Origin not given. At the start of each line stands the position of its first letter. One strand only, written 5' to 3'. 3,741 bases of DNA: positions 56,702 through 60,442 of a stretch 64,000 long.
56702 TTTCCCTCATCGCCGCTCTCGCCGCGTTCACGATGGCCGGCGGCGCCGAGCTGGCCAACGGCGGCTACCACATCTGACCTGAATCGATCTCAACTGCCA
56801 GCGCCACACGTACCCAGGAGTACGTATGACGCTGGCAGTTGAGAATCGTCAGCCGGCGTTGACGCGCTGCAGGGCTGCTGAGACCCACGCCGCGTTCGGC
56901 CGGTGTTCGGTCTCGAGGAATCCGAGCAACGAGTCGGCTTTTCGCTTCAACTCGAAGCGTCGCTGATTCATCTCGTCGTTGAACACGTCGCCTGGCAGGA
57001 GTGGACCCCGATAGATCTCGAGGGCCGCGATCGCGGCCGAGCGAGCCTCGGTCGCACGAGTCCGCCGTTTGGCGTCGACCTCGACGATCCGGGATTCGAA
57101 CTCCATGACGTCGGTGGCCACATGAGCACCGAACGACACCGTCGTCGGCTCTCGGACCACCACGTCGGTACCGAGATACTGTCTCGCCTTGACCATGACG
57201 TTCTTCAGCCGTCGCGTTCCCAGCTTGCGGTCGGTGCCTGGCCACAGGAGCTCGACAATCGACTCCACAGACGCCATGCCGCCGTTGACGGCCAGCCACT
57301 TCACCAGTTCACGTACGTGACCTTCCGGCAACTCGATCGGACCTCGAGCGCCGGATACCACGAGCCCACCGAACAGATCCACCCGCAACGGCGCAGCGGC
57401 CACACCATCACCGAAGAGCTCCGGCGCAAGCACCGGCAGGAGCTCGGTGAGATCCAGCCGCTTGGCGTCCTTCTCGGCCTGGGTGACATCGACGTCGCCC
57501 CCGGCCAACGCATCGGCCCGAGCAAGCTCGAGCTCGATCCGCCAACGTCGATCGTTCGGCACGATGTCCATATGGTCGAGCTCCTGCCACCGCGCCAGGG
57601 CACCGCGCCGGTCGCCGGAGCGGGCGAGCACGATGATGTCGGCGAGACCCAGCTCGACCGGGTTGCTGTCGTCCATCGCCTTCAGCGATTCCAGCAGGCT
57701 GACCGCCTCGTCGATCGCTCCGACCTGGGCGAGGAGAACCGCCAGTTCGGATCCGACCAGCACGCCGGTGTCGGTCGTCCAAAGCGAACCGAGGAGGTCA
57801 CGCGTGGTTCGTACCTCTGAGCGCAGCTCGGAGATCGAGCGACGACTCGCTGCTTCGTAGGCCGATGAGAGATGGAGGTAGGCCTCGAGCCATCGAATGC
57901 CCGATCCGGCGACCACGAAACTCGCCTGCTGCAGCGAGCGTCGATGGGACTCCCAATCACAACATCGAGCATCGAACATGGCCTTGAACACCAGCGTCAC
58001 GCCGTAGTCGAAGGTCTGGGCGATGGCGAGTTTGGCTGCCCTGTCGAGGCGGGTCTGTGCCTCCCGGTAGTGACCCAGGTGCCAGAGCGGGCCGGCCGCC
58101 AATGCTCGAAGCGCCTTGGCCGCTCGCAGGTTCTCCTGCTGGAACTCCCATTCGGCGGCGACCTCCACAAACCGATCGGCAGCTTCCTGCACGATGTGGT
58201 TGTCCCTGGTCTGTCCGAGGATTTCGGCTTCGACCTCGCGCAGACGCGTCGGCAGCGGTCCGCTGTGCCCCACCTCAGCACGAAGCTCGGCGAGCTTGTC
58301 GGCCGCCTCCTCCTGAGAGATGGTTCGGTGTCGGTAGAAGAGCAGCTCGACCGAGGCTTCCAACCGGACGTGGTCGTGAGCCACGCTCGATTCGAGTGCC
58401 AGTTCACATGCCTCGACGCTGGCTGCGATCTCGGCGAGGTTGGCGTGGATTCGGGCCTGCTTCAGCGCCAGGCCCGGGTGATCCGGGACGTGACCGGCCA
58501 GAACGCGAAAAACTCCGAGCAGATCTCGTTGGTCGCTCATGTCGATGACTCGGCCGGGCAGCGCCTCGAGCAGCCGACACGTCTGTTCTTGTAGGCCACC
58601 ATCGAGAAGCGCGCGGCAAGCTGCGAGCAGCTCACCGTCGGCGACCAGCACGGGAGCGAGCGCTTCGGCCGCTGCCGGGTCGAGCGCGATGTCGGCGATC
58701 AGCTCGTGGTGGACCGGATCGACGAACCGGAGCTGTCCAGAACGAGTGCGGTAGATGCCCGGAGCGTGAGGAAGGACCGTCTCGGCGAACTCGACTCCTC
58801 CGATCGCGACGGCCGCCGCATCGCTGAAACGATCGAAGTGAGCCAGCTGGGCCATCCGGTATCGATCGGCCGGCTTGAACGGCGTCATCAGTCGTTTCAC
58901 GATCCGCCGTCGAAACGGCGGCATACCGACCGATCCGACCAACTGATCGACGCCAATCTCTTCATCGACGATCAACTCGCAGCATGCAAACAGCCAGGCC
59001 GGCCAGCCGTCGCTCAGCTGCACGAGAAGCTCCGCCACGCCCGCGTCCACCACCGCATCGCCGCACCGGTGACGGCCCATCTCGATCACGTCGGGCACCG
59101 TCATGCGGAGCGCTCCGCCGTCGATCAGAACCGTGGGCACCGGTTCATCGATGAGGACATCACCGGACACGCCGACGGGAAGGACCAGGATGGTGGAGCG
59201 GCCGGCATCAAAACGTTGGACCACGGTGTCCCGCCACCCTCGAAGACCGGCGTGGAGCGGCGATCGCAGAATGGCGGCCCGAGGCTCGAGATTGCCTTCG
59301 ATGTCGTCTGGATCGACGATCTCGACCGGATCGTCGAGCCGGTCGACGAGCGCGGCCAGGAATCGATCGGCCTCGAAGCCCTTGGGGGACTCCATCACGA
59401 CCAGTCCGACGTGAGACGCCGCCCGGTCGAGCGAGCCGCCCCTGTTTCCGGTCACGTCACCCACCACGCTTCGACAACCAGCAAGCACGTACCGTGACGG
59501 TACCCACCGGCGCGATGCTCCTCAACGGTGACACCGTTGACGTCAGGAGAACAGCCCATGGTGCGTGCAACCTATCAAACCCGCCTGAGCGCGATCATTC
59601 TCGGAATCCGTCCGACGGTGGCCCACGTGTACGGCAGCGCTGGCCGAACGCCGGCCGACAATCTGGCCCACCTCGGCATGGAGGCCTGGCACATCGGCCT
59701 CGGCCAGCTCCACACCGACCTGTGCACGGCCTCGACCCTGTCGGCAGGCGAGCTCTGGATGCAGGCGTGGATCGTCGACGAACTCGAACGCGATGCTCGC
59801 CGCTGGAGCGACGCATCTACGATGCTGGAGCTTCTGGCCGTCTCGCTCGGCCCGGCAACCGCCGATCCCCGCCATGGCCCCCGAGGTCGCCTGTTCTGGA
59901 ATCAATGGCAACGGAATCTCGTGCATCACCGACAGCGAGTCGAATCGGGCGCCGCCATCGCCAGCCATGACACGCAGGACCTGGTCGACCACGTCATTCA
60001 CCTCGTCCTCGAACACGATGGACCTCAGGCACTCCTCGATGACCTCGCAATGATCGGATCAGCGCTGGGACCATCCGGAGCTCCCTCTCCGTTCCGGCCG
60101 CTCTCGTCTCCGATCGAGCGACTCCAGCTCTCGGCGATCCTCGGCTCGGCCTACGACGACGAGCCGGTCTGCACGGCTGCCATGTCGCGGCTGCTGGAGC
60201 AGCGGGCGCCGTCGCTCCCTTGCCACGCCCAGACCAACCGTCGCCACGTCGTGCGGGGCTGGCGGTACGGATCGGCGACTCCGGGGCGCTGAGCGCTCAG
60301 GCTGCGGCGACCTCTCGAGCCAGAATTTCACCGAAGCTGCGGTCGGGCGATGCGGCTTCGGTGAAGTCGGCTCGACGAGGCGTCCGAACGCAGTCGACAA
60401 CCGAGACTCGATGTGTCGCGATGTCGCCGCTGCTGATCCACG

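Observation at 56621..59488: Unannotated Sec-signal small ORF convergent with a TPR-like/SARP regulator: candidate peptide-signalling cassette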

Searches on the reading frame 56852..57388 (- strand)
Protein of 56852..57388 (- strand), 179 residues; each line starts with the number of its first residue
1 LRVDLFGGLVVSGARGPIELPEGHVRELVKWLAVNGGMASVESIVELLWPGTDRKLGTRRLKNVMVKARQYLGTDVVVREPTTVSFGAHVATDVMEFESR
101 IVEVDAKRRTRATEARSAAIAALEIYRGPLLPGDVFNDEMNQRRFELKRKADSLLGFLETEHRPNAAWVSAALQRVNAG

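Call 8: search_protein_families(library=pfam, proteins=[window:56852-57388:-], max_evalue=10)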
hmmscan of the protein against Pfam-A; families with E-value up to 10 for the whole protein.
seq(179 aa): 2 families
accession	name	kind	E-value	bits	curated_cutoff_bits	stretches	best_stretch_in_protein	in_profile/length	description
PF03704.23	BTAD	-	0.039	14.7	22.1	1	92-149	1-59/146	Bacterial transcriptional activator domain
PF23995.1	DUF7313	-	0.092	13.3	27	1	90-122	92-121/146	Domain of unknown function (DUF7313)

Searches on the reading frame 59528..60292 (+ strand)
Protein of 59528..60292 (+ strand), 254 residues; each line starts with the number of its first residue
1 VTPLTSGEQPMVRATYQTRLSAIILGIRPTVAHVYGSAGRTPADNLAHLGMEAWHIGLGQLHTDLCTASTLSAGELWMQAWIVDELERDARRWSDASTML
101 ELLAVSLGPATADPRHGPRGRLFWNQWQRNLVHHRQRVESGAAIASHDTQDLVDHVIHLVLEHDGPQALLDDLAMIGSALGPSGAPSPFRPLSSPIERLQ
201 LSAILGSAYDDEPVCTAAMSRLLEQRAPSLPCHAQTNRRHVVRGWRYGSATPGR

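Call 7: search_protein_families(library=pfam, proteins=[window:59528-60292:+], max_evalue=0.01)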
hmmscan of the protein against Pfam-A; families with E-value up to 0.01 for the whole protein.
window:59528-60292:+ (254 aa): 0 families

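Call 9: search_protein_families(library=ncbifam, proteins=[window:59528-60292:+], max_evalue=1)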
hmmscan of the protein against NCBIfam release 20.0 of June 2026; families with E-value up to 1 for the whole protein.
window:59528-60292:+ (254 aa): 0 families

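Call 69: find_homologous_proteins(query=window:59558-60289:+)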
Query window:59558-60289:+ (244 aa): 27 proteins with E <= 0.001 among 1851 candidates.
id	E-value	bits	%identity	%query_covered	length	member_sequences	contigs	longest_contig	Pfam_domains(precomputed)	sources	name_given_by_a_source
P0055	8.1e-161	551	100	100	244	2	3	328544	-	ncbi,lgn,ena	-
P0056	1.7e-134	465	84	100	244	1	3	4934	-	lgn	-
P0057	3.0e-108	379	70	100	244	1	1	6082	-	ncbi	-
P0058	3.5e-108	379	68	100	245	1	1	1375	-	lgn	-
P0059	1.0e-106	374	67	100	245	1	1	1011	-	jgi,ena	-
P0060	2.8e-96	340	63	100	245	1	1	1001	-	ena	-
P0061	3.8e-94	333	62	98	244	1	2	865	-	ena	-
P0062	6.5e-94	332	63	100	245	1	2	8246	-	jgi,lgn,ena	jgi:hypothetical protein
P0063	2.0e-93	330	63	90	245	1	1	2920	-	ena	-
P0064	1.1e-92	328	62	98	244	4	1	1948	-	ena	-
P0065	1.5e-92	327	61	100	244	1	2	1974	-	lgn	-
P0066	9.1e-92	325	61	98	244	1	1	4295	-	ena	-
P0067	2.6e-91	323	61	98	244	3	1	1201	-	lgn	-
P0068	5.6e-91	322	60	98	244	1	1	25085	-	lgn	-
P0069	2.5e-90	320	59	98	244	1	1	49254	-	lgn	-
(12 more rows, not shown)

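Call 82: predict_structure(alignment_id=A4)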
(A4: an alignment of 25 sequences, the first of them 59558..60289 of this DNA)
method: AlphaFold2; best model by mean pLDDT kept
length: 244 residues; sequences in the alignment: 25
mean_pLDDT: 58.6   pTM: 0.51
mean pLDDT of the five models: 58.6, 57.8, 54.7, 51.0, 50.9
residues with pLDDT >= 90: 10; 70-90: 95; 50-70: 25; < 50: 114
segments of 3 or more residues with pLDDT < 50: 1-38, 99-106, 177-244
pLDDT, mean of each block of 10 residues (from residue 1): 31 37 33 43 67 81 74 75 76 65 51 81 87 80 84 88 90 53 43 41 38 32 32 32 37
secondary structure, 60 per line:
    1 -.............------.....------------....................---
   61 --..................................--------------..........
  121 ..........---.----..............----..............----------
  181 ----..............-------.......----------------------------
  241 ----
elements in order: H2-14 H21-25 H38-57 H63-84 H86-96 H111-130 H139-152 H157-170 H185-198 H206-212

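Call 84: search_protein_families(library=pfam, alignment_id=A4, max_evalue=1)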
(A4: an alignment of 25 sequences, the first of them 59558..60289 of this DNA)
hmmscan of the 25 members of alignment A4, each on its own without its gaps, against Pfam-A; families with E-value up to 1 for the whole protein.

A. member 1, window:59558-60289:+ (244 aa): 0 families

B. families by the number of members that match (of 25 scanned): 5 families
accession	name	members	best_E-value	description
PF08167.18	RIX1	2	0.086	rRNA processing/ribosome biogenesis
PF19941.4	DUF6403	1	0.0057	Family of unknown function (DUF6403)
PF18103.7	SH3_11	1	0.043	Retroviral integrase C-terminal SH3 domain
PF09522.15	RE_R_Pab1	1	0.18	R.Pab1 restriction endonuclease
PF21441.3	DUF3860-like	1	0.27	DUF3860-like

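Call 95: search_protein_representatives(alignment_id=A4)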
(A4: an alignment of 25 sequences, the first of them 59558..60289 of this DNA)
Query: 25 sequences, 244 profile positions. Proteins with E-value up to 0.001 (for the whole library): 48; up to 1e-10: 16; up to 1e-30: 9. The best 48 are listed.
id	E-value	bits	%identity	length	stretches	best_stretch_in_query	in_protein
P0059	8.1e-123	424.9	-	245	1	1-242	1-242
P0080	1.0e-92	326.3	-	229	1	1-226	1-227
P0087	4.8e-78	278.3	-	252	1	1-233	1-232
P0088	1.7e-65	237.2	-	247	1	4-230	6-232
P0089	1.5e-61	224.3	-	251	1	1-238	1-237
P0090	9.7e-58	211.8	-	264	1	9-235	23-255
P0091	4.1e-54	199.9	-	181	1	53-226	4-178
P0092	9.6e-54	198.7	-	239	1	1-232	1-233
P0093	4.4e-50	186.7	-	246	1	1-216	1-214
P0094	1.6e-24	103.0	-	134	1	101-209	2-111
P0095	4.1e-17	78.8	-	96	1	1-72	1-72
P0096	1.1e-14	70.8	-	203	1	5-167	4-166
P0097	2.5e-14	69.6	-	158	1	96-207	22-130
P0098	4.5e-12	62.3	-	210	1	7-136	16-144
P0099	5.4e-12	62.0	-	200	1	8-158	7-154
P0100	7.7e-11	58.2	-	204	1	9-172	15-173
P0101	1.8e-10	57.0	-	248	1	7-199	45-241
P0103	1.6e-09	53.9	-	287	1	8-197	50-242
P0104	4.3e-09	52.5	-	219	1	8-172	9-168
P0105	4.8e-09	52.3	-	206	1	4-190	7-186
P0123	1.6e-05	40.8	-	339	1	8-199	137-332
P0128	3.8e-05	39.6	-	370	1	8-123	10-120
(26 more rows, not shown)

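Call 96: search_protein_families(library=pfam, proteins=[P0096, P0098, P0099, P0100, P0101, P0103, P0104, P0105, P0123, P0128], max_evalue=0.01)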
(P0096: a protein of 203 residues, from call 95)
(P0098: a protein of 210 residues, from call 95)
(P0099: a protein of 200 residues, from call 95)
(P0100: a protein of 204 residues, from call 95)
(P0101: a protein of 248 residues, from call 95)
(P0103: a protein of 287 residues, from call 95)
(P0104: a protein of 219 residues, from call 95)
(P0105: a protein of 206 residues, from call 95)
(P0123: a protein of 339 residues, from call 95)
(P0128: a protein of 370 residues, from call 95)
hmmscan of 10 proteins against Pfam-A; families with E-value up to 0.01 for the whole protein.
P0096 (203 aa): 0 families

P0098 (210 aa): 0 families

P0099 (200 aa): 0 families

P0100 (204 aa): 0 families

P0101 (248 aa): 0 families

P0103 (287 aa): 0 families

P0104 (219 aa): 0 families

P0105 (206 aa): 0 families

P0123 (339 aa): 0 families

P0128 (370 aa): 0 families

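Call 99: search_protein_families(library=padloc, proteins=[window:59558-60289:+], max_evalue=0.01)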
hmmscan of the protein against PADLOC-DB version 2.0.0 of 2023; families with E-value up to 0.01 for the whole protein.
window:59558-60289:+ (244 aa): 0 families

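Call 109: find_encoding_contigs(protein=P0096, flank=5000, max_places=3)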
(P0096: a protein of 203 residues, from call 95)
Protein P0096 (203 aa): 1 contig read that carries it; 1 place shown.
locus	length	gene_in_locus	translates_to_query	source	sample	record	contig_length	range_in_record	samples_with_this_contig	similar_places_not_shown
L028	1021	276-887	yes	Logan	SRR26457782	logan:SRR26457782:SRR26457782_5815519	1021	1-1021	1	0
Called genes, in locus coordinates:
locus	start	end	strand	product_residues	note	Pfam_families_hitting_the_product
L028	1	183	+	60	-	?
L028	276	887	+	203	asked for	-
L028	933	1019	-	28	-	?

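Call 110: list_cluster_members(proteins=[P0087, P0088, P0089, P0090, P0092, P0093, P0098, P0099, P0100, P0101])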
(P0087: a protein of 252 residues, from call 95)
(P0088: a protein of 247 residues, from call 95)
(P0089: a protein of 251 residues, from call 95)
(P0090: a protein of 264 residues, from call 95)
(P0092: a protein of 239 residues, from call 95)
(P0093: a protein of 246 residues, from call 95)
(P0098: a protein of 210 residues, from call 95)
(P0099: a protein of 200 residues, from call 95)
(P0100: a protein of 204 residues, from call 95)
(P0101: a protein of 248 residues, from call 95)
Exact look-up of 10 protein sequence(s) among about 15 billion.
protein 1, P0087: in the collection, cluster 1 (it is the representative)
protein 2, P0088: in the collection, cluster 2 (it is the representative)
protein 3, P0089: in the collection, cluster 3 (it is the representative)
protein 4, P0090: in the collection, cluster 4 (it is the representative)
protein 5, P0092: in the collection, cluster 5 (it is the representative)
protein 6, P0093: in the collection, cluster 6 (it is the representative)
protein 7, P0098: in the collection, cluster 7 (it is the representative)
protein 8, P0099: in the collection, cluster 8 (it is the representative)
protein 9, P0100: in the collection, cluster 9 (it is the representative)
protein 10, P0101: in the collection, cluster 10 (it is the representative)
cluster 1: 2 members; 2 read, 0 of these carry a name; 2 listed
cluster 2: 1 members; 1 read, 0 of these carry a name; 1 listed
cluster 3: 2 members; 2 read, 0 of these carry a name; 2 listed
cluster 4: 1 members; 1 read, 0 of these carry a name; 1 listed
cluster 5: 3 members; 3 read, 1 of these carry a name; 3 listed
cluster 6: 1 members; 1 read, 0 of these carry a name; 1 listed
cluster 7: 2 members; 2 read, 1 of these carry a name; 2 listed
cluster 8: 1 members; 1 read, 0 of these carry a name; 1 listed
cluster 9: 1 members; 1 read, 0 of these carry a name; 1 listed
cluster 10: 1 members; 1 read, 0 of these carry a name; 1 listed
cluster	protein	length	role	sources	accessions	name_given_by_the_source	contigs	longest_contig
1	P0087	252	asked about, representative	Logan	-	-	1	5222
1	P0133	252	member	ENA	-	-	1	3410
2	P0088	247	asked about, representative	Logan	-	-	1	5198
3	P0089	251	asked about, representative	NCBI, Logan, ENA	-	-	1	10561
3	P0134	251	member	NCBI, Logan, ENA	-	-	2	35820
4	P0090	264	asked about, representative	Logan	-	-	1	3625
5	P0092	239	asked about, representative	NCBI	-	-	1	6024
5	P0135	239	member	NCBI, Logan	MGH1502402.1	MAG: hypothetical protein ACRBI6_02495 [Acidimicrobiales bacterium]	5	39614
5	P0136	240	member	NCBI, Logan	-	-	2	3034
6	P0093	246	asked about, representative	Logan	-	-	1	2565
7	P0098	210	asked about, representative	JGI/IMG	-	hypothetical protein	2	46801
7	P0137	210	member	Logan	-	-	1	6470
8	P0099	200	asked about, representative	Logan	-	-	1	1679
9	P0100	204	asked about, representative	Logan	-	-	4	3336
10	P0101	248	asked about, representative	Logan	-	-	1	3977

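Call 111: find_encoding_contigs(protein=P0098, flank=6000, max_places=2)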
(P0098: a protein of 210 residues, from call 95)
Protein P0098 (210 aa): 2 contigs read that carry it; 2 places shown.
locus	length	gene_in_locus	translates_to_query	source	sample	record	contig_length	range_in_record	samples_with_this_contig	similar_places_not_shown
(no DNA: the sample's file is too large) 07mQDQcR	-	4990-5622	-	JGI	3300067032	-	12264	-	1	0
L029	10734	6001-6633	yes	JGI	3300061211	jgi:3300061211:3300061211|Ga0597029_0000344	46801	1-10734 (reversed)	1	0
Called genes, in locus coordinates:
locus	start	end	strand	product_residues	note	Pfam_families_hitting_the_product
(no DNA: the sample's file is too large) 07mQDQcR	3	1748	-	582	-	?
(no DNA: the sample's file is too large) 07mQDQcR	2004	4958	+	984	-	PF03704:BTAD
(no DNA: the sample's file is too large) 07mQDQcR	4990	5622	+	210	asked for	-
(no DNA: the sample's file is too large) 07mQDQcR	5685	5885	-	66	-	-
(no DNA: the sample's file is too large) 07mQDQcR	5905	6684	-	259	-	PF12697:Abhydrolase_6, PF00975:Thioesterase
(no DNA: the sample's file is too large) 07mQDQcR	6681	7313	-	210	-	-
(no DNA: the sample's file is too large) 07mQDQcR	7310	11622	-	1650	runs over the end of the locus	PF02801:Ketoacyl-synt_C, PF16197:KAsynt_C_assoc, PF22621:CurL-like_PKS_C, PF00698:Acyl_transf_1, PF21089:PKS_DH_N, PF14765:PS-DH, PF22953:SpnB_Rossmann, PF00106:adh_short, +5 more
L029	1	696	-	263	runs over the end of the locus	-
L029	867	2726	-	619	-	PF13522:GATase_6, PF13537:GATase_7, PF00733:Asn_synthase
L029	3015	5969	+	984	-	PF03704:BTAD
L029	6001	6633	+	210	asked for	-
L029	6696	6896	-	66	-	-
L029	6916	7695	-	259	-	PF12697:Abhydrolase_6, PF00975:Thioesterase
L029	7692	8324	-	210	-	-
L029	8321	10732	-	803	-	PF22953:SpnB_Rossmann, PF00106:adh_short, PF01370:Epimerase (faint), PF08659:KR, PF13561:adh_short_C2 (weak), PF00550:PP-binding, PF00975:Thioesterase, PF12697:Abhydrolase_6 (weak), +1 more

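Call 113: search_protein_families(library=pfam, proteins=[L029:3015-5969:+, L029:7692-8324:-, L029:6696-6896:-], max_evalue=0.01)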
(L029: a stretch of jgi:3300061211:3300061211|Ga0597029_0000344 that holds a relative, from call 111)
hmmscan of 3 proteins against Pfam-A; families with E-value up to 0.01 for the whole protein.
L029:3015-5969:+ (984 aa): 3 families
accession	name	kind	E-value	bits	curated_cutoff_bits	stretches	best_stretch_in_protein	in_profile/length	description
PF03704.23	BTAD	-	1.4e-09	38.9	22.1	1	846-983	1-143/146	Bacterial transcriptional activator domain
PF14559.12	TPR_19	-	9.8e-05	23.1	25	1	914-967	2-55/68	Tetratricopeptide repeat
PF13401.12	AAA_22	-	0.00016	22.4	27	1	35-130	15-109/130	AAA domain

L029:7692-8324:- (210 aa): 1 family
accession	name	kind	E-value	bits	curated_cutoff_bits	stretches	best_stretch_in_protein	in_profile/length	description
PF10604.15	Polyketide_cyc2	-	0.0019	18.9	27.4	1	69-205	7-142/142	Polyketide cyclase / dehydrase and lipid transport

L029:6696-6896:- (66 aa): 0 families
